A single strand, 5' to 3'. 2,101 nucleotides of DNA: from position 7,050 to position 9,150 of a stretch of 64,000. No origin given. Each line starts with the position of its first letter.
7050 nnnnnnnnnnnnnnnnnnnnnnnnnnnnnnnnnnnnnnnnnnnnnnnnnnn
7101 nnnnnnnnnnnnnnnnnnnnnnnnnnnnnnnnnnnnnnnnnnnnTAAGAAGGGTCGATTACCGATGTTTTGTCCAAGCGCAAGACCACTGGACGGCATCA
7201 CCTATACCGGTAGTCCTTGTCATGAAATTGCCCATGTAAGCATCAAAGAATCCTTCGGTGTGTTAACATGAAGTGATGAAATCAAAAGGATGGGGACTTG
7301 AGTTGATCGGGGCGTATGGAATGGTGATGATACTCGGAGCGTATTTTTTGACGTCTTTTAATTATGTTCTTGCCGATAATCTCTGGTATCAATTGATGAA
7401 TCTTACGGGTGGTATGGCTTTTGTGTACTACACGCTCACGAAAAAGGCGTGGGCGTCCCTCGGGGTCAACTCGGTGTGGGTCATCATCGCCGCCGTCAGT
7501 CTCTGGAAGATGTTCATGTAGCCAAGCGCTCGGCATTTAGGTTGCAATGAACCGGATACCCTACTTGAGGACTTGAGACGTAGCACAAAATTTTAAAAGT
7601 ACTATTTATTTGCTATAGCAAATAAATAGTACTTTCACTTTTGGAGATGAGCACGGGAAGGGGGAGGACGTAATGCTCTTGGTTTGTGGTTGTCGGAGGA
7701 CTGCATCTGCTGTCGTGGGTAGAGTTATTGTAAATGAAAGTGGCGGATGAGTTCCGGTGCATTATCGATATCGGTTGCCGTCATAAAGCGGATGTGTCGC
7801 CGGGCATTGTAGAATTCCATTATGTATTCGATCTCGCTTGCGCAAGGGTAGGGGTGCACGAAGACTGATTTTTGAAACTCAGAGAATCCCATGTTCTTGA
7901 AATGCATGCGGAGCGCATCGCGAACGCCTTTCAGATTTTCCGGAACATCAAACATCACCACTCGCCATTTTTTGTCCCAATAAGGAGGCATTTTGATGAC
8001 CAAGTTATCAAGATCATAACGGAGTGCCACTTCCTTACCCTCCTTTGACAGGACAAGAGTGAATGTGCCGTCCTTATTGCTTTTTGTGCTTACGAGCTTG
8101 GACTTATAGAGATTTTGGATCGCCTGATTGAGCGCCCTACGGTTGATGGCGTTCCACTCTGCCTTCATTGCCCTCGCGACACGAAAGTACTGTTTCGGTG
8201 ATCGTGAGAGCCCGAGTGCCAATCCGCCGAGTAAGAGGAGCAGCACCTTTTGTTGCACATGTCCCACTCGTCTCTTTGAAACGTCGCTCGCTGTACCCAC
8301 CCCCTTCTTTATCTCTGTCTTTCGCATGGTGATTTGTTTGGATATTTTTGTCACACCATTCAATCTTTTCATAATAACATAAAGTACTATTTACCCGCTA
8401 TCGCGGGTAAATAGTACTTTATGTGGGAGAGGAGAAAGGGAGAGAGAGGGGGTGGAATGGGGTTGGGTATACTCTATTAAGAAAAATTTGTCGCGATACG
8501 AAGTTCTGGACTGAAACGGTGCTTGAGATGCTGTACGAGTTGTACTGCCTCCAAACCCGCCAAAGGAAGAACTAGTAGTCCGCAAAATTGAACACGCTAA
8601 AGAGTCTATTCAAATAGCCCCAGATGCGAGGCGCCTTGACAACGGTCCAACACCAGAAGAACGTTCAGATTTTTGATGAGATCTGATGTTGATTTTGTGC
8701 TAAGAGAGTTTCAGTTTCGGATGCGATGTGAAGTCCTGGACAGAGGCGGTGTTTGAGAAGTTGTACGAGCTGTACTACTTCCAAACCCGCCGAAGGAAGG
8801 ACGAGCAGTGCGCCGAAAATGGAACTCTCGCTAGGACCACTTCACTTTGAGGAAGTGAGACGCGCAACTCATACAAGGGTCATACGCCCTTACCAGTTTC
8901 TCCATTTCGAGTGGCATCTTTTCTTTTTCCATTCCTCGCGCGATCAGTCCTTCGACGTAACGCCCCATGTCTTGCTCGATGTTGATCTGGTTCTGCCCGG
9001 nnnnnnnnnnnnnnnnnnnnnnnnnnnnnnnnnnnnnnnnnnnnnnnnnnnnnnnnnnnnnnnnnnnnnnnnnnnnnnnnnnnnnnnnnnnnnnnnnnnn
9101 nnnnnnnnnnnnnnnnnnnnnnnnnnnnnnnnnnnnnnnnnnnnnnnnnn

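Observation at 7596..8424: Two long perfect palindromes with identical 13-bp arms bracketing a PaaX-like (wHTH + Cas2-like) regulator gene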

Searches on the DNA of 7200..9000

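Call 38: search_rna_families(source=window, start=7200, end=9000, threshold=evalue, max_evalue=1)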
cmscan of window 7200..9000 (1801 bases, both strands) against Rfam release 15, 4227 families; matches with E-value up to 1: 5.
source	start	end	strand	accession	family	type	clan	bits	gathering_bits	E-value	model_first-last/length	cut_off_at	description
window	8363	8436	+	RF03693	MIR1919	Gene; miRNA;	-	21.7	85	0.27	1-123/123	no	MIR1919 microRNA precursor family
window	8376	8424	+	RF03654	MIR4239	Gene; miRNA;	-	20.9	100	0.36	1-120/120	no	MIR4239 microRNA precursor family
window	8379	8422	-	RF04209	MIR7533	Gene; miRNA;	-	19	230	0.62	1-249/249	no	MIR7533 microRNA precursor family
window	7595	7642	+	RF03116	aCoV-5UTR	Cis-reg;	CL00116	15.4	70.3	0.7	78-130/323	no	Alphacoronavirus 5'UTR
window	8424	8554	+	RF01295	SCARNA7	Gene; snRNA; snoRNA; scaRNA;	-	14.2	65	0.83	1-330/330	no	Small Cajal body-specific RNA 7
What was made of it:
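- Tried and rejected: Rfam on 7200-9000 returned only sub-threshold hairpin-like noise (call 38).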
